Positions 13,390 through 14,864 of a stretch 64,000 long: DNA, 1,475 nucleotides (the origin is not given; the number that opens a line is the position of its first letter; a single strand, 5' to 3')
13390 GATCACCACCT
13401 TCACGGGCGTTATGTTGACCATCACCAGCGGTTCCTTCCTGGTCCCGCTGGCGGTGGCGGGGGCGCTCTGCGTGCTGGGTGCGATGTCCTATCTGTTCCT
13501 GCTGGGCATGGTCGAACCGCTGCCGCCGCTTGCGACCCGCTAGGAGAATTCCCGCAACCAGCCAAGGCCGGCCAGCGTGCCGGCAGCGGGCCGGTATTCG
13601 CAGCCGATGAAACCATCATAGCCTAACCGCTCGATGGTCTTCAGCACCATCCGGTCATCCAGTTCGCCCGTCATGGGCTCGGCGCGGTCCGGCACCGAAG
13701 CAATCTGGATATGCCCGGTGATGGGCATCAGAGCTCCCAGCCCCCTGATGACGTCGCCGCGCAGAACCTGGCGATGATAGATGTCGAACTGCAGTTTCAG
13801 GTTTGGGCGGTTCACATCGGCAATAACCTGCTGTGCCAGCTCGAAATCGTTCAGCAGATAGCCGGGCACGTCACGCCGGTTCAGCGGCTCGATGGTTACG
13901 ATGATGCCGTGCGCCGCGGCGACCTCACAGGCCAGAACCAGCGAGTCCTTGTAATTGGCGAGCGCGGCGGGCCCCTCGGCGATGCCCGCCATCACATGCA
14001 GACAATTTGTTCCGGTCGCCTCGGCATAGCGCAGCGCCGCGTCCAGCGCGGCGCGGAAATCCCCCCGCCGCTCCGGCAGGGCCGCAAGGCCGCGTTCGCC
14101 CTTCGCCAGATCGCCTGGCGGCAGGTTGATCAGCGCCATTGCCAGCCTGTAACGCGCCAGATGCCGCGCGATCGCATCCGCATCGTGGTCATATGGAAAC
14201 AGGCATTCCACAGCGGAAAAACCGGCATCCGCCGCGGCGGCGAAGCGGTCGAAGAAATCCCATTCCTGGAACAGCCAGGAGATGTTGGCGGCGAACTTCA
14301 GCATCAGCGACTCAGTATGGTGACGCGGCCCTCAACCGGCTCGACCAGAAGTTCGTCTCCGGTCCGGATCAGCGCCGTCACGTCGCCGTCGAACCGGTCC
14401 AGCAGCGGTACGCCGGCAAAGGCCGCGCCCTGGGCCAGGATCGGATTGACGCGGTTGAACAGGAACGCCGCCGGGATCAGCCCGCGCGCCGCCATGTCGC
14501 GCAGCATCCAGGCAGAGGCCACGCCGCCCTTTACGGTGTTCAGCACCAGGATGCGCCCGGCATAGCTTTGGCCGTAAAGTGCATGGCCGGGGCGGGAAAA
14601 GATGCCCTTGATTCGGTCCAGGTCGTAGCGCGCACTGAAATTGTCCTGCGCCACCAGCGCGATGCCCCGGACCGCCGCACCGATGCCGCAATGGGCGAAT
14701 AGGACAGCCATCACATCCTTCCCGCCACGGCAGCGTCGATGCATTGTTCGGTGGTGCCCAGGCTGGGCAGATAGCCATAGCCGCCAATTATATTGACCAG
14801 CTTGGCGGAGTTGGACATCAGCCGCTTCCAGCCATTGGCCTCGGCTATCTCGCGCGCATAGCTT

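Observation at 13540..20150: Six-gene, translationally coupled operon joining GH39, a Tat-signal enolase-superfamily enzyme, an MFS porter, split aconitase X and a Hyi/OtnI-like isomerase: candidate undescribed acid-sugar pathway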

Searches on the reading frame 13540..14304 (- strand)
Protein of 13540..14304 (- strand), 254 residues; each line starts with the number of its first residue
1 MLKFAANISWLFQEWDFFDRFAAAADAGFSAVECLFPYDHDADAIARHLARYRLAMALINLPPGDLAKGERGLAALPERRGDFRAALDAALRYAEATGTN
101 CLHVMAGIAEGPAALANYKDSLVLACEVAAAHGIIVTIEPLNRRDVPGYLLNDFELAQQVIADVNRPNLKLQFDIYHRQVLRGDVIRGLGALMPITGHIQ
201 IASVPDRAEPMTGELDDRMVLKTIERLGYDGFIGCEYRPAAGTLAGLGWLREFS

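Call 4: search_protein_families(library=pfam, proteins=[window:13540-14304:-], max_evalue=0.01)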
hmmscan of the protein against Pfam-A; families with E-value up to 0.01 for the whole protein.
window:13540-14304:- (254 aa): 1 family
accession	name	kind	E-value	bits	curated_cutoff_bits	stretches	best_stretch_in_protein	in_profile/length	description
PF01261.30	AP_endonuc_2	-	2e-38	132.9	31.1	1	21-252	1-248/249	Xylose isomerase-like TIM barrel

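Call 5: search_protein_families(library=ncbifam, proteins=[window:13540-14304:-], max_evalue=0.01)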
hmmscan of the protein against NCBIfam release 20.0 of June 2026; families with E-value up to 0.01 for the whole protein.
window:13540-14304:- (254 aa): 6 families
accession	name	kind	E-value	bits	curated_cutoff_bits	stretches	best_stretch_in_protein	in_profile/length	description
NF043033.1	OxoTetrIsom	equivalog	4.5e-95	318.2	325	1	1-250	1-250/251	2-oxo-tetronate isomerase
TIGR03234.1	OH-pyruv-isom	equivalog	6.1e-81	271.5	353.45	1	3-250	2-253/254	hydroxypyruvate isomerase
NF007444.0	PRK09997.1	equivalog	2.4e-66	223.9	465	1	1-253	1-257/258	hydroxypyruvate isomerase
NF007441.0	PRK09989.1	equivalog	9.4e-58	196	412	1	1-251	1-255/258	HPr family phosphocarrier protein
NF041099.2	keto_glucon_epim_IolO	equivalog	3.8e-12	46.1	300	1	118-241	130-250/269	5-keto-L-gluconate epimerase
NF051856.1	PsicseEpim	equivalog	3.8e-08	33.5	300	1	125-236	136-244/287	D-psicose 3-epimerase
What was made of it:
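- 13540..14304 (-): Hyi/OtnI-like xylose-isomerase-fold isomerase. It belongs evolutionarily with the convergent MFS2-UxuA module. OtnI model 318.2 against 325; Hyi model 271.5 against 353 (call 5).
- Checked: Hyi/OtnI-like TIM barrel, 13540-14304: OtnI model NF043033, 318.2 bits against a cutoff of 325; Hyi model TIGR03234, 271.5 against 353 (calls 4, 5).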

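Call 48: search_solved_structures(query=window:13540-14304:-, max_evalue=1e-10)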
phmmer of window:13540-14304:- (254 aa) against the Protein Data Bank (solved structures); distinct sequences matched with E-value up to 1e-10: 2.
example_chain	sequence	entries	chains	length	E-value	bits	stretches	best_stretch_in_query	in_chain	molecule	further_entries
3ngf_A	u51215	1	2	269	1.5e-68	234.1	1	2-251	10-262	AP endonuclease, family 2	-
1k77_A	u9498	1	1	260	1.2e-50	175.5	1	2-250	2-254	Hypothetical protein ygbM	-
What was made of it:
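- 13540..14304 (-): It scores 175 bits to E. coli YgbM (call 48).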

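Call 53: find_homologous_proteins(query=window:13540-14304:-, max_evalue=1e-30)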
Query window:13540-14304:- (254 aa): 5514 proteins with E <= 1e-30 among 8000 candidates; the best 120 are listed.
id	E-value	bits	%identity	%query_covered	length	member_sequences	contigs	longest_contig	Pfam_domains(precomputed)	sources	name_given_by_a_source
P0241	4.7e-159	545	96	100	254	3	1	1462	PF01261.31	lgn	-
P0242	3.3e-134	464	79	100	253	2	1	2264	PF01261.31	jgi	jgi:hydroxypyruvate isomerase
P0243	2.4e-133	461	80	100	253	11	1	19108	PF01261.31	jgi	jgi:hydroxypyruvate isomerase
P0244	3.5e-133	461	81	100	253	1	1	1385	PF01261.31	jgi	-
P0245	6.9e-133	460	80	100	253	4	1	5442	PF01261.31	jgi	jgi:hydroxypyruvate isomerase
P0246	9.8e-133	459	79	100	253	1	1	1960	PF01261.31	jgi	jgi:hydroxypyruvate isomerase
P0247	1.2e-130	452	81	99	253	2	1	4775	PF01261.31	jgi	jgi:hydroxypyruvate isomerase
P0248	1.4e-130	452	79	100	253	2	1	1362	PF01261.31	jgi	jgi:hydroxypyruvate isomerase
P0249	5.3e-130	450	78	99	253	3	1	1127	PF01261.31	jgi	jgi:hydroxypyruvate isomerase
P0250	1.6e-129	449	79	99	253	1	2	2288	PF01261.31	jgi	jgi:hydroxypyruvate isomerase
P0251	4.4e-127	441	76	100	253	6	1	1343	PF01261.31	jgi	jgi:hydroxypyruvate isomerase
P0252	2.9e-126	438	78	100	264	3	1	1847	PF01261.31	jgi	jgi:hydroxypyruvate isomerase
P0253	4.5e-118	411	72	100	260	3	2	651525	PF01261.31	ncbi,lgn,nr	ncbi:MAG: TIM barrel protein [Alphaproteobacteria bacterium]|nr:TIM barrel protein [Alphaproteobacte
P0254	5.1e-114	398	69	99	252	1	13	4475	PF01261.31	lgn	-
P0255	1.5e-113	396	71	100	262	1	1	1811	PF01261.31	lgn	-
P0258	8.2e-112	391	70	99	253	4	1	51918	PF01261.31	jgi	jgi:hydroxypyruvate isomerase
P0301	3.4e-108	379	67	100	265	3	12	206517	PF01261.31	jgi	jgi:hydroxypyruvate isomerase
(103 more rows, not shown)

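Call 54: find_encoding_contigs(protein=P0253, flank=8000, max_places=1)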
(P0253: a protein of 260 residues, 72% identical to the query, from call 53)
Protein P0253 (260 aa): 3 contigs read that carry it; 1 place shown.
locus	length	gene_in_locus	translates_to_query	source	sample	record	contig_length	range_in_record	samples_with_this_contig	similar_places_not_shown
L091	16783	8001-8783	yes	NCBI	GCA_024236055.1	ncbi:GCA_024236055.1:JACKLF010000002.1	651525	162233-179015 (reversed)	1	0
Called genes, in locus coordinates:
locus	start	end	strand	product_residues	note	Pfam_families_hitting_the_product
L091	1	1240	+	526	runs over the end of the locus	PF07687:M20_dimer (weak)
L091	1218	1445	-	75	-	-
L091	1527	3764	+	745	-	PF02225:PA, PF04389:Peptidase_M28, PF04253:TFR_dimer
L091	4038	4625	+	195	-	PF00515:TPR_1 (faint), PF07719:TPR_2 (faint), PF13181:TPR_8 (faint)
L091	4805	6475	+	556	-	PF01229:Glyco_hydro_39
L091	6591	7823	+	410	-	PF02746:MR_MLE_N, PF13378:MR_MLE_C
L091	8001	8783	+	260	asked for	PF01261:AP_endonuc_2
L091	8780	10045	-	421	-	PF07690:MFS_1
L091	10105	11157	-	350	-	PF03786:UxuA, PF01261:AP_endonuc_2 (weak)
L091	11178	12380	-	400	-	PF02746:MR_MLE_N, PF13378:MR_MLE_C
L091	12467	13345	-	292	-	PF03976:PPK2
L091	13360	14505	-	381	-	PF02515:CoA_transf_3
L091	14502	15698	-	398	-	PF02771:Acyl-CoA_dh_N, PF02770:Acyl-CoA_dh_M, PF00441:Acyl-CoA_dh_1, PF08028:Acyl-CoA_dh_2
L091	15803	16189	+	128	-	PF02470:MlaD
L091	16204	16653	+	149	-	-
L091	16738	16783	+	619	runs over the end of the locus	PF13360:PQQ_2 (weak), PF01011:PQQ, PF13570:Beta-prop_ACSF4 (faint), PF13360:PQQ_2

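Call 55: find_encoding_contigs(protein=P0258, flank=8000, max_places=1)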
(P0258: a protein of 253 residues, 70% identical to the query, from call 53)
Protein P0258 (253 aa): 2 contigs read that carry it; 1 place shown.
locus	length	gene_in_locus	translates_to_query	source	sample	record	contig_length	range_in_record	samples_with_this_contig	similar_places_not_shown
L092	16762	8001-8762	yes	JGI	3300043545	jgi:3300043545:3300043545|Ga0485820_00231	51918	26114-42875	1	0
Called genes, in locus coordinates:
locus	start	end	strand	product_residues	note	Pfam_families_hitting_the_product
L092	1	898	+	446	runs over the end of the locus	PF16448:LapD_MoxY_N (weak), PF00672:HAMP, PF26769:HAMP_PhoQ (weak), PF07730:HisKA_3, PF13581:HATPase_c_2, PF02518:HATPase_c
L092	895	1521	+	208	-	PF00072:Response_reg, PF00196:GerE, PF13384:HTH_23 (weak)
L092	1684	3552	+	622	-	PF00512:HisKA, PF13581:HATPase_c_2 (faint), PF02518:HATPase_c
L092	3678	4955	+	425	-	PF01943:Polysacc_synt (weak)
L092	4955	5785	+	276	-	PF01522:Polysacc_deac_1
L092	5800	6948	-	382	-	PF13480:Acetyltransf_6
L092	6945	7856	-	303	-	-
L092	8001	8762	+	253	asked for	PF01261:AP_endonuc_2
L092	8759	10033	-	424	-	PF07690:MFS_1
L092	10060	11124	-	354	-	PF03786:UxuA, PF01261:AP_endonuc_2 (weak)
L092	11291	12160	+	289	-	PF05721:PhyH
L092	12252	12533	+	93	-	PF04977:DivIC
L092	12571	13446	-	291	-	PF18306:LDcluster4, PF03641:Lysine_decarbox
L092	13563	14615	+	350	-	PF01594:AI-2E_transport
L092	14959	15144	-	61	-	PF03884:YacG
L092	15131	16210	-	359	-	PF10150:RNase_E_G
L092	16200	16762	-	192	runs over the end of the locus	PF02545:Maf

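Call 56: find_encoding_contigs(protein=P0301, flank=8000, max_places=2)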
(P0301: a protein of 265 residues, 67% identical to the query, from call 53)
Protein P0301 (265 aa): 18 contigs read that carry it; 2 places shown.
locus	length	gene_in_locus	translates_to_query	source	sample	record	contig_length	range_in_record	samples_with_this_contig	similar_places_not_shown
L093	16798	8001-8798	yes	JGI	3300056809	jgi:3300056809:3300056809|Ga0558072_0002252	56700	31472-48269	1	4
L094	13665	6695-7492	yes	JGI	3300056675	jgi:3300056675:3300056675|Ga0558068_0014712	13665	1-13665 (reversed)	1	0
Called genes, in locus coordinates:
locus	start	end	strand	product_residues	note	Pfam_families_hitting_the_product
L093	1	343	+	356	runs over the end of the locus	PF07568:HisKA_2, PF13581:HATPase_c_2, PF02518:HATPase_c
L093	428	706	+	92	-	-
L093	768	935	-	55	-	-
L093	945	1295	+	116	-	-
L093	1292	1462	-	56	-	-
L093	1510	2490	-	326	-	PF25174:Beta-prop_THOC3 (faint)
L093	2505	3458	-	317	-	PF07485:DUF1529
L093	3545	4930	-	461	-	PF02417:Chromate_transp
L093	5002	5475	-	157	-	-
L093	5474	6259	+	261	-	-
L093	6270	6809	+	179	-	PF01292:Ni_hydr_CYTB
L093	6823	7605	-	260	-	PF07238:PilZ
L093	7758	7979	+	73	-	-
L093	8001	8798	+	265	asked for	PF01261:AP_endonuc_2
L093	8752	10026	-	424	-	PF07690:MFS_1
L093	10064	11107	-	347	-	PF03786:UxuA, PF01261:AP_endonuc_2 (weak)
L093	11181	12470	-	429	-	PF04542:Sigma70_r2, PF08281:Sigma70_r4_2, PF20239:DUF6596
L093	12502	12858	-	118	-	PF03795:YCII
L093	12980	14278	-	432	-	PF02746:MR_MLE_N, PF13378:MR_MLE_C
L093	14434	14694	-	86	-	-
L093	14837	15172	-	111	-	-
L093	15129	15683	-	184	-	-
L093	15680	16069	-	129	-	-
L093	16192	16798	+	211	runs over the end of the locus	PF01381:HTH_3 (weak), PF00717:Peptidase_S24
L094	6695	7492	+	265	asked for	PF01261:AP_endonuc_2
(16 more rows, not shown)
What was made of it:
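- Hyi || MFS2-UxuA alone in L092-94 (calls 55, 56).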

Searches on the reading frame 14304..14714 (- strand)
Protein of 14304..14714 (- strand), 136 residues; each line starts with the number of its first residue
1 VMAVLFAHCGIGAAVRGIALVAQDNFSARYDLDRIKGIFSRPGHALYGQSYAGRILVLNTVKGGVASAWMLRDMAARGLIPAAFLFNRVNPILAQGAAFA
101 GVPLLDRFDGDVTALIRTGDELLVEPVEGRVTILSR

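Call 4: search_protein_families(library=pfam, proteins=[window:14304-14714:-], max_evalue=0.01)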
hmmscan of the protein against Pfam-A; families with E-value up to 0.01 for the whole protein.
window:14304-14714:- (136 aa): 1 family
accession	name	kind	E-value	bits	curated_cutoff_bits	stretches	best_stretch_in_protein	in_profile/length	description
PF01989.23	AcnX_swivel_put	-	2.4e-21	75.8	27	1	26-105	1-80/80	Aconitase X swivel domain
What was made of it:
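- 14304..14714 (-): AcnX small (swivel) subunit. The catalytic serine is replaced by glycine. PF01989, 75.8 bits (call 4).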

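Call 5: search_protein_families(library=ncbifam, proteins=[window:14304-14714:-], max_evalue=0.01)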
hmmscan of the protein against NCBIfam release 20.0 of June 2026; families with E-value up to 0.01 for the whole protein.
window:14304-14714:- (136 aa): 2 families
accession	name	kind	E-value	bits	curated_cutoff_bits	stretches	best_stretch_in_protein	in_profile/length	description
NF003046.0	PRK03955.1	equivalog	4.2e-17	62.3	163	1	14-134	13-130/132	DUF126 domain-containing protein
NF051439.1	C3LHypDHLhpIPSEAE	equivalog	1.3e-05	23.8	700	1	13-100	6-93/555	cis-3-hydroxy-L-proline dehydratase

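Call 26: search_solved_structures(query=window:14304-14714:-, max_evalue=0.01, show_alignments=3)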
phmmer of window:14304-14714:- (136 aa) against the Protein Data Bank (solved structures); distinct sequences matched with E-value up to 0.01: 2.
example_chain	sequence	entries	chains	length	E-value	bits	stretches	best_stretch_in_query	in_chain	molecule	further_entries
2hi6_A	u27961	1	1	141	3.7e-13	53.1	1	15-134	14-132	UPF0107 protein AF0055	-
7cnr_B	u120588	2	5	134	4.1e-08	36.8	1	11-134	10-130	UPF0107 protein TK1248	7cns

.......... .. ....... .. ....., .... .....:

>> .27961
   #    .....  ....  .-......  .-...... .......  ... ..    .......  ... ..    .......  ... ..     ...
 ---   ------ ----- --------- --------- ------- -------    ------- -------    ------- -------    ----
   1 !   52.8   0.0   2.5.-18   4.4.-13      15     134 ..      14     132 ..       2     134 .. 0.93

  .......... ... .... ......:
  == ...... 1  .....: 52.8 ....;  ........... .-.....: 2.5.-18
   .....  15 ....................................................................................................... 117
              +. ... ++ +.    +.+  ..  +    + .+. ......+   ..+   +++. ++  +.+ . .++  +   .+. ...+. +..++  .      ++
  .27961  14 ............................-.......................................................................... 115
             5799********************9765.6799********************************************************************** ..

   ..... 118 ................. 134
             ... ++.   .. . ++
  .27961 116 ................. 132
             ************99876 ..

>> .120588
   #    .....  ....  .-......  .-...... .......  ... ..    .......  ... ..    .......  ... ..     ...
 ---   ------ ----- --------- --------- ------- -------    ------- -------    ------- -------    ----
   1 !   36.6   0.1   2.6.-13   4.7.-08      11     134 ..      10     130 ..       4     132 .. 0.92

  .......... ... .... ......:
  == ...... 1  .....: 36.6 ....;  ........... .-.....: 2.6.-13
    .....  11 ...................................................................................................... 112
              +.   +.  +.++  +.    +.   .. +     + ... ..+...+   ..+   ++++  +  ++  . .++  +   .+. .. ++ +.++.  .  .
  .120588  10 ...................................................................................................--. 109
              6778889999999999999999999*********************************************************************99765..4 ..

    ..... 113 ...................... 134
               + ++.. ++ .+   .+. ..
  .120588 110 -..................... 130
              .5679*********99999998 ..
